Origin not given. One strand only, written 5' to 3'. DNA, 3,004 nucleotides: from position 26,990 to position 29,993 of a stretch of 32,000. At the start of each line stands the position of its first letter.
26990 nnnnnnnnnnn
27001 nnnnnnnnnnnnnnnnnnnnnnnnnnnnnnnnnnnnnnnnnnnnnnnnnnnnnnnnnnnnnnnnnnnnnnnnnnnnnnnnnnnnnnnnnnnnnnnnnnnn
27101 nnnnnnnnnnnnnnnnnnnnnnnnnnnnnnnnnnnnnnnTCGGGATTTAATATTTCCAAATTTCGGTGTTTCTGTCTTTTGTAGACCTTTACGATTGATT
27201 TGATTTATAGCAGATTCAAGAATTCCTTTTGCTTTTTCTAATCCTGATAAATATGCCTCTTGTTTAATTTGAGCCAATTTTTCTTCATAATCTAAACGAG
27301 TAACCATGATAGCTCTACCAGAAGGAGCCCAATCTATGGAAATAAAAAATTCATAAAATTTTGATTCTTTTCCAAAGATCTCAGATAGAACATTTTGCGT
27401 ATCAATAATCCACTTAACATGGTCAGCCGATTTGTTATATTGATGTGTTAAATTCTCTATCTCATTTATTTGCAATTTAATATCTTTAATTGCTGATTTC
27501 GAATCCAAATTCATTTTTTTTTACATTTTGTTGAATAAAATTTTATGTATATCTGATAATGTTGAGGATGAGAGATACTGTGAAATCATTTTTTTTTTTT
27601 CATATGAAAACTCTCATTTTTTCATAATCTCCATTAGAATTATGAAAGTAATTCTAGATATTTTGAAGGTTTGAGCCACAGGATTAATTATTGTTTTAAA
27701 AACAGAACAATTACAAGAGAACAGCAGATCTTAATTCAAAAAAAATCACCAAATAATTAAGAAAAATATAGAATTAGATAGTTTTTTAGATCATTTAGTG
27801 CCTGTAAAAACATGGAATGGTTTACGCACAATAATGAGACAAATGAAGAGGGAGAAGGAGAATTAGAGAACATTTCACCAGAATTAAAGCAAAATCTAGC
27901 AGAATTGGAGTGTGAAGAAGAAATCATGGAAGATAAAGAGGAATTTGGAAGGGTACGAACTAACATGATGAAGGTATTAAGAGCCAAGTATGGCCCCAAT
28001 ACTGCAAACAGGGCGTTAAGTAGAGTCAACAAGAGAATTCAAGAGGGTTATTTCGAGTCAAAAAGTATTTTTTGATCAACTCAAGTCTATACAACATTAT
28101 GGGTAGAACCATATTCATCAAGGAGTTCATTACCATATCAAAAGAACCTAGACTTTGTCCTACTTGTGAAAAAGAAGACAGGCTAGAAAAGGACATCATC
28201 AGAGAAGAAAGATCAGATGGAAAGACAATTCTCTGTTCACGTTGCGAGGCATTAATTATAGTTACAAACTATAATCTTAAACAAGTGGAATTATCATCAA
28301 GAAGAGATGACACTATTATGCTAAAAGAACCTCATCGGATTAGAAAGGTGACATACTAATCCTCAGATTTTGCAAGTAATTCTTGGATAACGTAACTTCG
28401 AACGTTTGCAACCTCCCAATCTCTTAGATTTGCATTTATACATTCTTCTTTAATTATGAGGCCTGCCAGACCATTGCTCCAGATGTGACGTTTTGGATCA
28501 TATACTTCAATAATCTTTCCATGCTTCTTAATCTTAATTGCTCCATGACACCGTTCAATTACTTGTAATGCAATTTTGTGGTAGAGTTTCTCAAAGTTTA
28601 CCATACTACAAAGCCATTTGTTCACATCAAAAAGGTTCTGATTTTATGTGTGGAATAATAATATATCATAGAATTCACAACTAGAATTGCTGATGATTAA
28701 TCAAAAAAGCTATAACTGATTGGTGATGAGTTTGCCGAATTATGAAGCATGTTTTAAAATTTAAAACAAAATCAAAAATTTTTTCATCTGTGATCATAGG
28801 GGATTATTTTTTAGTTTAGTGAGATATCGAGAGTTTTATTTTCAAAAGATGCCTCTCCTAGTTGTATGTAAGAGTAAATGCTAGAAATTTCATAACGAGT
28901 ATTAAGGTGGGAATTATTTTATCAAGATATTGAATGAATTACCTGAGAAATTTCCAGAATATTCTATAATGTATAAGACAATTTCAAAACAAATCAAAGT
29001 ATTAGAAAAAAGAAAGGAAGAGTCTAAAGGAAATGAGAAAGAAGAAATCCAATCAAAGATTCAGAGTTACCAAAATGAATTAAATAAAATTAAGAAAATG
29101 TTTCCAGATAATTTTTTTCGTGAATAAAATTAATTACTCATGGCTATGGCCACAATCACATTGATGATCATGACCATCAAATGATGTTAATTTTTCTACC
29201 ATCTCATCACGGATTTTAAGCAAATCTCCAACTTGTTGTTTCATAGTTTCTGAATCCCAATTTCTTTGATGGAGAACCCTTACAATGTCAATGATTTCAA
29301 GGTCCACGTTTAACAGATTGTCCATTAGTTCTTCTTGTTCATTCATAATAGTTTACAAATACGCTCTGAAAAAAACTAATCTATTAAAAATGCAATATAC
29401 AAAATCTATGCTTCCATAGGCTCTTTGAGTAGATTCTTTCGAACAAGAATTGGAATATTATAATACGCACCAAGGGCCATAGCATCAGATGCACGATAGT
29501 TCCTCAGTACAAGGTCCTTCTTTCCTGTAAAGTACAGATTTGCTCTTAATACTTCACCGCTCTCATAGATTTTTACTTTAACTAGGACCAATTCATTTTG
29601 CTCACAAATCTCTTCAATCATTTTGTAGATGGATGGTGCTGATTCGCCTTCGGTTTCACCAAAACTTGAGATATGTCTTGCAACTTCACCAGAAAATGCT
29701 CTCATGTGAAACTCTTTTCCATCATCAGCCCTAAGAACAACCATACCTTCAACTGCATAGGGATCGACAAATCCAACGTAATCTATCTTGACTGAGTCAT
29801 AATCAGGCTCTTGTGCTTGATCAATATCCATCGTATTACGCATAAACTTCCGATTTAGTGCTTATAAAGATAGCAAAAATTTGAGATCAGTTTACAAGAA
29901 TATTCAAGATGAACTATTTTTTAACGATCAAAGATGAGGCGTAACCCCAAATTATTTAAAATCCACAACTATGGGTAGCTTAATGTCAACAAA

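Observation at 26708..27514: Monocistronic candidate defence effector: unknown helical N-domain fused to a CAP12/PycTIR-type TIR-like domain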

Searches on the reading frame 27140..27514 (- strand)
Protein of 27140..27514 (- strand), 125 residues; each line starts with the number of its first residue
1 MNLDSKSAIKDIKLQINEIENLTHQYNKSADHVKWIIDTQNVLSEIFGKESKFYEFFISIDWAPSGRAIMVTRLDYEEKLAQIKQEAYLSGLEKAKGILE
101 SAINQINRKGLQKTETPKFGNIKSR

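Call 40: search_protein_families(library=pfam, proteins=[window:27140-27514:-], max_evalue=5)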
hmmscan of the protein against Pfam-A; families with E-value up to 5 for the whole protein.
window:27140-27514:- (125 aa): 3 families
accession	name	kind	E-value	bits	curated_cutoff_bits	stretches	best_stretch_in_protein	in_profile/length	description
PF05372.16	Delta_lysin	-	0.0064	16.2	25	1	31-41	11-21/25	Delta lysin family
PF09304.16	Cortex-I_coil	-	0.082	13.6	60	1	77-101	76-100/107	Cortexillin coiled-coil region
PF07554.19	FIVAR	-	0.2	12.8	29.2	1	81-101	25-45/71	FIVAR domain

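Call 44: search_solved_structures(query=A2, max_evalue=10)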
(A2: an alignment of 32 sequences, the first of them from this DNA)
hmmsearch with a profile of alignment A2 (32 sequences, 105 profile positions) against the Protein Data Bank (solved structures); distinct sequences matched with E-value up to 10: 13.
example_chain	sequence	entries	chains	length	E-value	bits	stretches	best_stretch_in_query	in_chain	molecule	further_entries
6egc_A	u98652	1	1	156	0.033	17.5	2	6-47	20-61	SC_2L4HC2_23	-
1xaw_A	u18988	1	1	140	0.32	14.3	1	62-101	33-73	Occludin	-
2xij_A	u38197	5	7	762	0.41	13.9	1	42-94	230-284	METHYLMALONYL-COA MUTASE, MITOCHONDRIAL | Methylmalonyl-CoA mutase, mitochondrial precursor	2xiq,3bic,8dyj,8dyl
8gju_J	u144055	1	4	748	0.42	13.9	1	42-94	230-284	Methylmalonyl-CoA mutase, mitochondrial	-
7puj_A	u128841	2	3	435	0.68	13.2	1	8-46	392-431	Beta-N-acetylhexosaminidase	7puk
5j0k_A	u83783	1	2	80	0.8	13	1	6-47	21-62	designed protein 2L4HC2_23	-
4d6f_A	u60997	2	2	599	0.91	12.8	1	23-85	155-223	GLYCOSIDE HYDROLASE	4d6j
4d6e_A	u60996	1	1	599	0.92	12.8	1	23-85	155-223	GLYCOSIDE HYDROLASE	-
7nsb_g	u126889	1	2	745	1.3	12.3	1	15-74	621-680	Glucose-induced degradation protein 7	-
9w2u_P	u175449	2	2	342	1.5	12.1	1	14-77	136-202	NADH dehydrogenase [ubiquinone] 1 alpha subcomplex subunit 9, mitochondrial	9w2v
7dgq_R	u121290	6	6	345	1.5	12.1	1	14-77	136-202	NADH dehydrogenase [ubiquinone] 1 alpha subcomplex subunit 9, mitochondrial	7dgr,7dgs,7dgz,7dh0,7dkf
7qsd_P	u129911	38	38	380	1.8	11.9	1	15-77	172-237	NADH dehydrogenase [ubiquinone] 1 alpha subcomplex subunit 9, mitochondrial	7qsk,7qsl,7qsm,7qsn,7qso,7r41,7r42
2otm_A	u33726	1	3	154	2.2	11.6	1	15-55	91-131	Hypothetical protein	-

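Call 49: predict_structure(alignment_id=A2)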
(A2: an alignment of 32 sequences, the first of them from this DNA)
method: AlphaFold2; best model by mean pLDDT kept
length: 112 residues; sequences in the alignment: 32
mean_pLDDT: 93.1   pTM: 0.85
mean pLDDT of the five models: 93.1, 93.0, 91.7, 90.9, 90.9
residues with pLDDT >= 90: 91; 70-90: 14; 50-70: 7; < 50: 0
segments of 3 or more residues with pLDDT < 50: none
pLDDT, mean of each block of 10 residues (from residue 1): 92 98 94 98 98 98 79 81 94 98 98 85
secondary structure, 60 per line:
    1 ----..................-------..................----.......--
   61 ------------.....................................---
elements in order: H5-22 H30-47 H52-58 H73-109

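Call 53: fold_search(model_id=the predicted structure, library=pdb)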
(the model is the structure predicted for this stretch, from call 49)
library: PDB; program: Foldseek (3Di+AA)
matches with E <= 10: 153; with E <= 0.001: 0
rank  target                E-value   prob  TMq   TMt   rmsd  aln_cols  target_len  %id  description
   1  4er9                  1.2e+00  0.11  0.24  0.22  13.0       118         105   11  Crystal structure of cytochrome b562 from Salmonella enterica subsp. enterica serovar Typhimurium str. 14028S (released 2012-05-09)
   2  9ex7_C                1.5e+00  0.11  0.24  0.24  14.2       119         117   14  Cryo-EM structure of the E. coli BrxX methyltransferase in complex with Ocr (released 2025-03-05)
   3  3c62_A                1.6e+00  0.13  0.24  0.25  13.1       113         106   11  Tetrameric Cytochrome cb562 (H59/D62/H63/H73/A74/H77) Assembly Stabilized by Interprotein Zinc Coordination (released 2008-05-06)
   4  6wz1_A                1.7e+00  0.18  0.33  0.34  15.1       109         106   14  Mn-bound structure of an engineered protein trimer, TriCyt3 (released 2020-09-16)
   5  2rld_B                1.7e+00  0.16  0.26  0.26  15.5       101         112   16  CRYSTAL STRUCTURE OF A PROTEIN WITH UNKNOWN FUNCTION FROM S23 RIBOSOMAL PROTEIN FAMILY (BT_0352) FROM BACTEROIDES THET (released 2007-10-30)
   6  8j5k_Q                1.8e+00  0.51  0.45  0.37   7.7       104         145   14  Structural insights into photosystem II supercomplex and trimeric FCP antennae of a centric diatom Cyclotella meneghin (released 2023-12-20)
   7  9dnm_A                1.8e+00  0.14  0.26  0.10  14.7       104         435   10  Structure of rat beta-arrestin 1 bound to allosteric inhibitor (released 2025-01-22)
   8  9k8g_A                1.9e+00  0.28  0.34  0.42  12.4       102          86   14  Cryo-EM structure of C3 symmetric interface of designed zinc-induced tetrahedron Cage-t32-Zn1-HEHE-35 (released 2025-10-29)
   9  4u9d_A                1.9e+00  0.12  0.27  0.28  12.8       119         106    9  Crystal Structure of the Zn-directed tetramer of the engineered cyt cb562 variant, AB3 (released 2015-01-14)
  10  8q56_B                1.9e+00  0.11  0.24  0.25  13.8       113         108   12  PglX methyltransferase of Salmonella BREX phage defence system (aka BrxX) bound to inhibitor Ocr (released 2024-08-21)
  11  6zdr                  2.1e+00  0.44  0.44  0.16   7.5       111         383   12  Crystal structure of stabilized A2A adenosine receptor A2AR-StaR2-bRIL in complex with Chromone 4d (released 2020-09-16)
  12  8drj_A                2.1e+00  0.18  0.34  0.35   8.8       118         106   12  Apo B2 dimer (H60/H100/H104) formed in the presence of Cu(II) (released 2022-10-12)
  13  3iq5_A                2.2e+00  0.23  0.35  0.37  10.2       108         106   14  Crystal structure of an engineered metal-free tetrameric cytochrome cb562 complex templated by Zn-coordination (released 2010-06-16)
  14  1qq3                  2.2e+00  0.12  0.28  0.29  14.8       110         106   13  THE SOLUTION STRUCTURE OF THE HEME BINDING VARIANT ARG98CYS OF OXIDIZED ESCHERICHIA COLI CYTOCHROME B562 (released 2000-05-24)
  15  7eew_B                2.2e+00  0.11  0.25  0.26  13.8       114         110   11  Crystal structure of the intact MTase from Vibrio vulnificus YJ016 in complex with the DNA-mimicking Ocr protein and t (released 2022-03-23)
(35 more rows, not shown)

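Call 59: search_protein_representatives(alignment_id=A2)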
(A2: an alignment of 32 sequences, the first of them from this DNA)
Query: 32 sequences, 105 profile positions. Proteins with E-value up to 0.001 (for the whole library): 2790; up to 1e-10: 936; up to 1e-30: 13. The best 150 are listed.
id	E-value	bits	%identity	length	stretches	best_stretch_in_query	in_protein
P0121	6.1e-42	158.1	-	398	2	2-105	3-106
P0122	1.3e-34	134.5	-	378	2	4-102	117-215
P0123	1.2e-33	131.4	-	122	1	1-105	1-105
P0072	1.4e-33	131.2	-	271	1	1-105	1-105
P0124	7.4e-32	125.7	-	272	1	4-104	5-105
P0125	8.9e-32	125.4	-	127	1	4-105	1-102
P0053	2.4e-31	124.0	-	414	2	2-105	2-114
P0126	3.3e-31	123.6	-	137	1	1-105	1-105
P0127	3.5e-31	123.5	-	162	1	1-105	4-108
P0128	4.0e-31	123.3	-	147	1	5-104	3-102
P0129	5.6e-31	122.8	-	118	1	1-105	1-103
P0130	5.9e-31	122.8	-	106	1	4-103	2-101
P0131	6.5e-31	122.6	-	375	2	1-105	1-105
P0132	3.8e-30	120.1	-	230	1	1-105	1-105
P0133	5.0e-30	119.8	-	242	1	3-105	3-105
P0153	2.7e-28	114.2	-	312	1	4-105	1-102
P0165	1.6e-27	111.7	-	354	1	1-105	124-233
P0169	3.4e-27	110.7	-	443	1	3-104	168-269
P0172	1.0e-26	109.1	-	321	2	6-104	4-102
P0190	8.4e-26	106.2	-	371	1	6-103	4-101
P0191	1.0e-25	106.0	-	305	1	3-103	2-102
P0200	2.4e-25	104.8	-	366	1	4-104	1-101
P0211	8.2e-25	103.0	-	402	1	2-105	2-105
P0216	1.0e-24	102.7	-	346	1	5-105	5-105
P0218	1.1e-24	102.5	-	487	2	3-100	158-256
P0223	2.6e-24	101.4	-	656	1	6-102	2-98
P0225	2.8e-24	101.3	-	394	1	3-103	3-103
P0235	6.5e-24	100.1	-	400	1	3-105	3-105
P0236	7.9e-24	99.8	-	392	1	1-105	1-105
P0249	1.8e-23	98.7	-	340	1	1-104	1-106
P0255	2.5e-23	98.3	-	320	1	11-105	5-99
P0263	5.2e-23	97.2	-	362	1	3-103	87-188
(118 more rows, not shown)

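Call 60: search_protein_families(library=pfam, proteins=[P0223, P0218, P0169, P0211, P0235, P0225, P0236, P0190, P0200, P0263], max_evalue=0.001)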
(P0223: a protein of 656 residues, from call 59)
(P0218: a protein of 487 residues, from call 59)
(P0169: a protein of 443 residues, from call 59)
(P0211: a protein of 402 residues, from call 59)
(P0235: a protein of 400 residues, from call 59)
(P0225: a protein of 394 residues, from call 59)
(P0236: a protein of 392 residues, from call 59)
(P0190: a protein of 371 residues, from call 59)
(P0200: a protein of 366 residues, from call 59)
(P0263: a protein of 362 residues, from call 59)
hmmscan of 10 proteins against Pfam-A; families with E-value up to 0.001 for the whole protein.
P0223 (656 aa): 1 family
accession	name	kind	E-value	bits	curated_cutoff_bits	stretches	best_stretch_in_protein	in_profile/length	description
PF13271.11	DUF4062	-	5.6e-28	97.4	24.7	1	469-550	1-82/82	Domain of unknown function (DUF4062)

P0218 (487 aa): 0 families

P0169 (443 aa): 2 families
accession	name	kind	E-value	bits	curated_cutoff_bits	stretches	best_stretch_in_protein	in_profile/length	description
PF13676.11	TIR_2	-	2.5e-12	47.8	28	1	297-405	1-104/122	TIR domain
PF01582.25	TIR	-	1.6e-06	28.4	21.3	1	298-404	5-113/179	TIR domain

P0211 (402 aa): 1 family
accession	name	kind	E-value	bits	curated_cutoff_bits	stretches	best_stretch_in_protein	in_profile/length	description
PF10137.14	CAP12-PCTIR_TIR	-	5e-23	81.8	24.7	1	136-266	1-117/119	CAP12/Pycsar effector protein, TIR domain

P0235 (400 aa): 1 family
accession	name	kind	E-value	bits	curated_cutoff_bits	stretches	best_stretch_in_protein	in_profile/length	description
PF10137.14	CAP12-PCTIR_TIR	-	8.7e-26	90.7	24.7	1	126-256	2-118/119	CAP12/Pycsar effector protein, TIR domain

P0225 (394 aa): 1 family
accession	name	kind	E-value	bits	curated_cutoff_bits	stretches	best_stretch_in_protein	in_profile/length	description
PF18863.6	AbiJ_NTD4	-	1.6e-20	74.5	34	1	125-275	2-149/152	AbiJ N-terminal domain 4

P0236 (392 aa): 1 family
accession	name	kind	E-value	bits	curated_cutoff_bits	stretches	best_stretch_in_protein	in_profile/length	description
PF01048.26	PNP_UDP_1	-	9.8e-14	51.8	25.1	1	137-368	2-207/233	Phosphorylase superfamily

P0190 (371 aa): 1 family
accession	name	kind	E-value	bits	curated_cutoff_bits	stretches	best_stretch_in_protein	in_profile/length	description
PF07484.17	Collar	-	7.5e-12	45.5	24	1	194-259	1-56/57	Phage Tail Collar Domain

P0200 (366 aa): 2 families
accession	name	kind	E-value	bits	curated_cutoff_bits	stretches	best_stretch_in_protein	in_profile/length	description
PF13676.11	TIR_2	-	4.7e-11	43.7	28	1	138-245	2-104/122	TIR domain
PF01582.25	TIR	-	4.9e-05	23.6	21.3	1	150-245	19-111/179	TIR domain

P0263 (362 aa): 0 families

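Call 61: search_protein_families(library=pfam, proteins=[P0121, P0122, P0165, P0216, P0249, P0172, P0255, P0153, P0191, P0132], max_evalue=0.001)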
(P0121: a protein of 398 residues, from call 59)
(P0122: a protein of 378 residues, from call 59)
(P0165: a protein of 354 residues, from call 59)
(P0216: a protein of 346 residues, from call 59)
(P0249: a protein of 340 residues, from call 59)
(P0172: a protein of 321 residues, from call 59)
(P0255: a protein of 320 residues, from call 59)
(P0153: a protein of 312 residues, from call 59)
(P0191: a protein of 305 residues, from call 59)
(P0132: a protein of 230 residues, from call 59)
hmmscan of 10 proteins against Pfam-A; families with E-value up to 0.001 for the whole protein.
P0121 (398 aa): 1 family
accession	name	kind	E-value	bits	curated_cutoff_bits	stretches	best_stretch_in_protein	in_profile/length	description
PF10137.14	CAP12-PCTIR_TIR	-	2.1e-30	105.6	24.7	1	251-369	2-118/119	CAP12/Pycsar effector protein, TIR domain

P0122 (378 aa): 1 family
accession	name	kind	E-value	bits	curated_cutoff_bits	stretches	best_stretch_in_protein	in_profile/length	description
PF10137.14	CAP12-PCTIR_TIR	-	4.6e-30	104.5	24.7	1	236-354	1-118/119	CAP12/Pycsar effector protein, TIR domain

P0165 (354 aa): 1 family
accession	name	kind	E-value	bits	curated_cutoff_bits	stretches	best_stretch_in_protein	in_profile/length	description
PF10137.14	CAP12-PCTIR_TIR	-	1.5e-18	67.3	24.7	1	253-317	1-67/119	CAP12/Pycsar effector protein, TIR domain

P0216 (346 aa): 2 families
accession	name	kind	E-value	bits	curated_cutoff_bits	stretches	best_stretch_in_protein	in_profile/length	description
PF13676.11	TIR_2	-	1.7e-30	106.4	28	1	126-249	1-121/122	TIR domain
PF01582.25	TIR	-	1.7e-07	31.7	21.3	1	127-222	5-98/179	TIR domain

P0249 (340 aa): 0 families

P0172 (321 aa): 0 families

P0255 (320 aa): 1 family
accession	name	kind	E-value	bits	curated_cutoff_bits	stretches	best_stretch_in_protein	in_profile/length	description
PF18742.7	DpnII-MboI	-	9.2e-38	129.6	27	1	113-219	2-110/150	REase_DpnII-MboI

P0153 (312 aa): 0 families

P0191 (305 aa): 0 families

P0132 (230 aa): 1 family
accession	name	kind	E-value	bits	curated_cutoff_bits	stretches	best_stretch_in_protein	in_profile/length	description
PF10137.14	CAP12-PCTIR_TIR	-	4.7e-18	65.8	24.7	1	125-192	1-70/119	CAP12/Pycsar effector protein, TIR domain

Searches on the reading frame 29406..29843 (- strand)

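Call 11: search_protein_families(library=pfam, proteins=[window:29406-29843:-], max_evalue=0.01)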
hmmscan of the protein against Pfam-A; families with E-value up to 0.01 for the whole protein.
window:29406-29843:- (145 aa): 1 family
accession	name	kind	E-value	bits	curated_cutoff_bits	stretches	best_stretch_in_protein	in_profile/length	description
PF02577.19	BFN_dom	-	4.5e-07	30.1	27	1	52-141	18-106/112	Bifunctional nuclease domain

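Call 77: search_protein_families(library=padloc, proteins=[window:29406-29843:-], max_evalue=0.01)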
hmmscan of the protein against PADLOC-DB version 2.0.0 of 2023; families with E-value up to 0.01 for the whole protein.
window:29406-29843:- (145 aa): 0 families
